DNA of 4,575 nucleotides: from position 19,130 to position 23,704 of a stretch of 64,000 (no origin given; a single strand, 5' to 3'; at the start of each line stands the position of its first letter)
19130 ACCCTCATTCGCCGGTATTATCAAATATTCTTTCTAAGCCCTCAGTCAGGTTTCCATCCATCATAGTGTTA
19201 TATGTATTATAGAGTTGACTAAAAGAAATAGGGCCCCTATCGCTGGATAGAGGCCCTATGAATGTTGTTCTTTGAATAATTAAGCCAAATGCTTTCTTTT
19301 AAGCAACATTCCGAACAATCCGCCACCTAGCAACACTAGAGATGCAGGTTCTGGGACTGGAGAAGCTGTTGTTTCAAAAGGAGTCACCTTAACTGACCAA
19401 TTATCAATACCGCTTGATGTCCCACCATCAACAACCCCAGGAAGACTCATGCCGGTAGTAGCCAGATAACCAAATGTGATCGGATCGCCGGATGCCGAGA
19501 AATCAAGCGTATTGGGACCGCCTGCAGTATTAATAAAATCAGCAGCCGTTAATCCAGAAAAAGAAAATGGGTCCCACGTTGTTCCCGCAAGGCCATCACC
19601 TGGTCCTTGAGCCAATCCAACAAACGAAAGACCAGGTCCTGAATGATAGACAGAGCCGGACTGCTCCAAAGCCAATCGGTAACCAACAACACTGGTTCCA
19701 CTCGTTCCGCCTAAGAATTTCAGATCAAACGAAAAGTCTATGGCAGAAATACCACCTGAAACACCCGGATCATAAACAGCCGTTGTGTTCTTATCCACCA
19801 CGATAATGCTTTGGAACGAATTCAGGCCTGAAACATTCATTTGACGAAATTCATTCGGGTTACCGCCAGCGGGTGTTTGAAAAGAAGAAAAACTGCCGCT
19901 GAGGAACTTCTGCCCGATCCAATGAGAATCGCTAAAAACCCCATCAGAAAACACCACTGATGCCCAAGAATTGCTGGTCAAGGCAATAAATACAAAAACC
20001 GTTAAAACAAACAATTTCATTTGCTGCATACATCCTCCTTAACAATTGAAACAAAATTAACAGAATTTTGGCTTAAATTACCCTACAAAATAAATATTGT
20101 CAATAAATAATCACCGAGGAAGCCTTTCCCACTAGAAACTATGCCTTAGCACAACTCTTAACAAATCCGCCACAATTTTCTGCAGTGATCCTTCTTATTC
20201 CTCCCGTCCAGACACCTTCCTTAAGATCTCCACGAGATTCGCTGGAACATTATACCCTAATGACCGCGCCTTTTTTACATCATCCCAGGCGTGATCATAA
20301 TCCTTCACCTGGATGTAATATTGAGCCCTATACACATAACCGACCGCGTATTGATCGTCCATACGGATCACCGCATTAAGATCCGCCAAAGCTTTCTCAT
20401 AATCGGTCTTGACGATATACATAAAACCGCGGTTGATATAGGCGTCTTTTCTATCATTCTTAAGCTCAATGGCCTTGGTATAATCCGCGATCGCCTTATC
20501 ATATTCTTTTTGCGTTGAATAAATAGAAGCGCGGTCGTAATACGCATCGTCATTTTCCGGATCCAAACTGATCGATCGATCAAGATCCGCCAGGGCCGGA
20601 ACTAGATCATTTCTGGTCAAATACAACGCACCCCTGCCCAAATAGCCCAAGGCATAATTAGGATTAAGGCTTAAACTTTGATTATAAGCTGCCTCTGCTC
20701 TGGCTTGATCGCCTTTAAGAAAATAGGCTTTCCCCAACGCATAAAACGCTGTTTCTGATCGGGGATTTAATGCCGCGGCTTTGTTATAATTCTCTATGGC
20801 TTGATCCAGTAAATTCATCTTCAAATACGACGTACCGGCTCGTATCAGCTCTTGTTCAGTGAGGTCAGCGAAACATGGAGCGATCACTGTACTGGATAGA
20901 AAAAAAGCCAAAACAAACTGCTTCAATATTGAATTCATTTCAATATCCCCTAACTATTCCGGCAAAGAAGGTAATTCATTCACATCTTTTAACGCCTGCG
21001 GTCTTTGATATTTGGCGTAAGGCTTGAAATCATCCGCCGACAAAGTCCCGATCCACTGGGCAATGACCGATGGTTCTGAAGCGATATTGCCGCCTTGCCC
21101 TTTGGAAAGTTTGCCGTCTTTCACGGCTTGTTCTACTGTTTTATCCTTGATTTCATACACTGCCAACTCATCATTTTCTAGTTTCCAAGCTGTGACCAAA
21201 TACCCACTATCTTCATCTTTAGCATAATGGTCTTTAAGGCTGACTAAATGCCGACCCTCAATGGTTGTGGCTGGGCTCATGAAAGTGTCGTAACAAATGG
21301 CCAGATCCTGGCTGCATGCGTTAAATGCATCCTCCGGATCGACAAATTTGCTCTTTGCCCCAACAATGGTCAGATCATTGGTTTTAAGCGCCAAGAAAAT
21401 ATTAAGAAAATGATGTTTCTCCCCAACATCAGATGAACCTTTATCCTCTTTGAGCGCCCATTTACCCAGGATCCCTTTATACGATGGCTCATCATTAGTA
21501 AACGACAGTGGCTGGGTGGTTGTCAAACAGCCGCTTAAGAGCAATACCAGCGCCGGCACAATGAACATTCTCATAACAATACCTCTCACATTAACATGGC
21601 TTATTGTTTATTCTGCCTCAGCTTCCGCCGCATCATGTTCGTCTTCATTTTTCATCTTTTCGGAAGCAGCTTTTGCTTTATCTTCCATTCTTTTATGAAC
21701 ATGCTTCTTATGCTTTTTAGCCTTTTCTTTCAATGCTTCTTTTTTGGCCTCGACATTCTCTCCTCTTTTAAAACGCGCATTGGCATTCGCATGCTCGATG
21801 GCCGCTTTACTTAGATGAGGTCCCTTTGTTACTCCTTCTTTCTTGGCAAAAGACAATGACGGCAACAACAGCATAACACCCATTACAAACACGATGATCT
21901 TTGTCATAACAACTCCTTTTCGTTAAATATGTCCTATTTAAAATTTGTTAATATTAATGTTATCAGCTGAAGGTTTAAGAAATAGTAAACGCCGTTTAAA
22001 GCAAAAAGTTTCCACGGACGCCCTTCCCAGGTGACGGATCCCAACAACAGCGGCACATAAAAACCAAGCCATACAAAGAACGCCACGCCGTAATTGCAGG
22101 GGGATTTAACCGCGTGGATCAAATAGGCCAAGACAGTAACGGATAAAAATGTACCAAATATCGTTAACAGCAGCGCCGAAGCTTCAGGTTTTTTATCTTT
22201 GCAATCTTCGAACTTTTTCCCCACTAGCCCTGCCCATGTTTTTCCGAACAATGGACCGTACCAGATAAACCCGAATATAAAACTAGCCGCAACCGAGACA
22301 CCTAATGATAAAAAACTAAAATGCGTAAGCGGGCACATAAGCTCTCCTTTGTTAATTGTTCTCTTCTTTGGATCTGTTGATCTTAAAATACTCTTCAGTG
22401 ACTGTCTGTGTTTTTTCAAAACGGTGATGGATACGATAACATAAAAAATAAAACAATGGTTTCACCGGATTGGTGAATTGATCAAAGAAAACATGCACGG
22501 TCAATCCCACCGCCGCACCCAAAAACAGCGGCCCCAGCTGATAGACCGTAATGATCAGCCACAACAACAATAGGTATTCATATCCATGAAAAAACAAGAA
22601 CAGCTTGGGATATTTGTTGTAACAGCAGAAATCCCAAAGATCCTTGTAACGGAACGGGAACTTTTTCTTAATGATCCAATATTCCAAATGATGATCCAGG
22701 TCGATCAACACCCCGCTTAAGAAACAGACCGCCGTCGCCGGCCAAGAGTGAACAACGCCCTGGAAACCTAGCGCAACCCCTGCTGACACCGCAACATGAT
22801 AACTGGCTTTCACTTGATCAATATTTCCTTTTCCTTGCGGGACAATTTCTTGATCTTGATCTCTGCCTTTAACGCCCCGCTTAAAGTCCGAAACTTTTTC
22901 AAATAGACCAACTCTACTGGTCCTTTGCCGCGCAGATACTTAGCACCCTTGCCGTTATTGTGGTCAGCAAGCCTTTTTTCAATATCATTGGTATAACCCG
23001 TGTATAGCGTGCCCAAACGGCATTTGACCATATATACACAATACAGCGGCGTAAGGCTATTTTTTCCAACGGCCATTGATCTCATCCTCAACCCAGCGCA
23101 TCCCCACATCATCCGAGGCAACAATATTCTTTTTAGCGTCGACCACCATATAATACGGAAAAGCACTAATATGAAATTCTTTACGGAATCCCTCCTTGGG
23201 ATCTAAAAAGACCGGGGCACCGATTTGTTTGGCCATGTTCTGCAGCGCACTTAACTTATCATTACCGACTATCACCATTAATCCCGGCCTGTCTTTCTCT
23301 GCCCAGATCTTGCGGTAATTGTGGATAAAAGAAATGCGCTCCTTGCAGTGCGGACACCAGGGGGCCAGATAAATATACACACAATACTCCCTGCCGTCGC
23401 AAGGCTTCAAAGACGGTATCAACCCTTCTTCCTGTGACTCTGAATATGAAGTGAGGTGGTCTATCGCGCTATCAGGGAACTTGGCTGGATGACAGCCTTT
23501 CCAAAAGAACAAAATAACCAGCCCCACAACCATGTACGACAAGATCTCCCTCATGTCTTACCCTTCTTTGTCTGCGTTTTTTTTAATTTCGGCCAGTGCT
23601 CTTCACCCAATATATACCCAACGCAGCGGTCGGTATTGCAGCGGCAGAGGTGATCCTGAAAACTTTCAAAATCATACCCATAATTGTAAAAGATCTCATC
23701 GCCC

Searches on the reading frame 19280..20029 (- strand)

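Call 50: search_protein_families(library=pfam, proteins=[window:19280-20029:-], max_evalue=0.00001)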
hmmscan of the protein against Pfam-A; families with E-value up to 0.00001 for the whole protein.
window:19280-20029:- (249 aa): 1 family
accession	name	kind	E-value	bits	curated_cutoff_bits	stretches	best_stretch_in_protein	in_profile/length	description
PF07589.16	PEP-CTERM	-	2e-06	28.1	20.7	1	224-246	1-24/24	PEP-CTERM motif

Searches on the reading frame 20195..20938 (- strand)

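Call 50: search_protein_families(library=pfam, proteins=[window:20195-20938:-], max_evalue=0.00001)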
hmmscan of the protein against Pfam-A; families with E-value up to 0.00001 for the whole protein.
window:20195-20938:- (247 aa): 14 families
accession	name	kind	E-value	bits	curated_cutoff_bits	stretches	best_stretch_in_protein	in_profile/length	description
PF00515.34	TPR_1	-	2.1e-32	110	27.8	2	131-160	2-31/34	Tetratricopeptide repeat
PF07719.23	TPR_2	-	1.7e-28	96.8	27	1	64-95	3-34/34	Tetratricopeptide repeat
PF13414.12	TPR_11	-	5e-26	90.6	26.8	2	37-76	3-42/42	TPR repeat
PF13181.12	TPR_8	-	3.5e-23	80.2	25.7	1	131-162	2-33/34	Tetratricopeptide repeat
PF13431.12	TPR_17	-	5.1e-18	64.2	24.4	1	120-151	3-34/34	Tetratricopeptide repeat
PF13371.12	TPR_9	-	2.1e-17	63.3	35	1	104-167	3-66/73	Tetratricopeptide repeat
PF13432.12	TPR_16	-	6.8e-16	58.8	32.7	1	33-95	2-64/65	Tetratricopeptide repeat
PF13428.12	TPR_14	-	5e-13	48.8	23.5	0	64-103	3-42/44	Tetratricopeptide repeat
PF13424.12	TPR_12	-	1.3e-11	44.9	30.1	0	34-91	9-74/77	Tetratricopeptide repeat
PF14559.12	TPR_19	-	4.4e-10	40.2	25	0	110-151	5-46/68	Tetratricopeptide repeat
PF13174.12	TPR_6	-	3.8e-09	37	26.3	0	64-94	2-32/33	Tetratricopeptide repeat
PF25575.1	TPR_BSK1_C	-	1.5e-07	31.7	42.2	0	143-199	55-112/118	Serine/threonine-protein kinase BSK1-like, TPR repeats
PF25062.1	ARM_TT21_N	-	3.2e-06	27.5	40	0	120-217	124-221/222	Tetratricopeptide repeat protein 21 N-terminal ARM repeat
PF23914.1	TPR_CcmH_CycH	-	8.1e-06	26.2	42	0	88-192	42-149/158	Cytochrome c-type biogenesis protein H TPR domain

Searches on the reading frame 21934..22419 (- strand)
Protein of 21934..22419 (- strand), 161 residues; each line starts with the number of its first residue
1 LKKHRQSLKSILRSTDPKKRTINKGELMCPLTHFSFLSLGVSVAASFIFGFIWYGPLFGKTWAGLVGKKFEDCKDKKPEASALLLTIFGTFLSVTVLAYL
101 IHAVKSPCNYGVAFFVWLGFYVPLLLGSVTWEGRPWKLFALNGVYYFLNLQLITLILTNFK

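Call 51: search_protein_families(library=pfam, proteins=[window:21934-22419:-], max_evalue=0.00001)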
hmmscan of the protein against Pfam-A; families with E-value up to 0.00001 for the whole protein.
window:21934-22419:- (161 aa): 1 family
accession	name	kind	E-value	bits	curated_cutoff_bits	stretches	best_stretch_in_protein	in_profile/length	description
PF08570.15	DUF1761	-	3.1e-23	82.8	31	1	41-158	5-123/123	Protein of unknown function (DUF1761)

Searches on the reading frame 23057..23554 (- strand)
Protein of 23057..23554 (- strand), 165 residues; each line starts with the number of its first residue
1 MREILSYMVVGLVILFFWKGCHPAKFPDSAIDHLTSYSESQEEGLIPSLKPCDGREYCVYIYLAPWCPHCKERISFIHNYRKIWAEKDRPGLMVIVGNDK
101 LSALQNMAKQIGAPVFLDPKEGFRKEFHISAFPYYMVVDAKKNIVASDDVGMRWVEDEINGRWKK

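Call 51: search_protein_families(library=pfam, proteins=[window:23057-23554:-], max_evalue=0.00001)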
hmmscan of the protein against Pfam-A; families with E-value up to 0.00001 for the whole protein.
window:23057-23554:- (165 aa): 2 families
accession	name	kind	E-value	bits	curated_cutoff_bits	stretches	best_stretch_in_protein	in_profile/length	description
PF08534.16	Redoxin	-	7.9e-09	35.9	26.6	1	50-153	24-137/148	Redoxin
PF00578.27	AhpC-TSA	-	9.9e-06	25.9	26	0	48-146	19-123/124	AhpC/TSA family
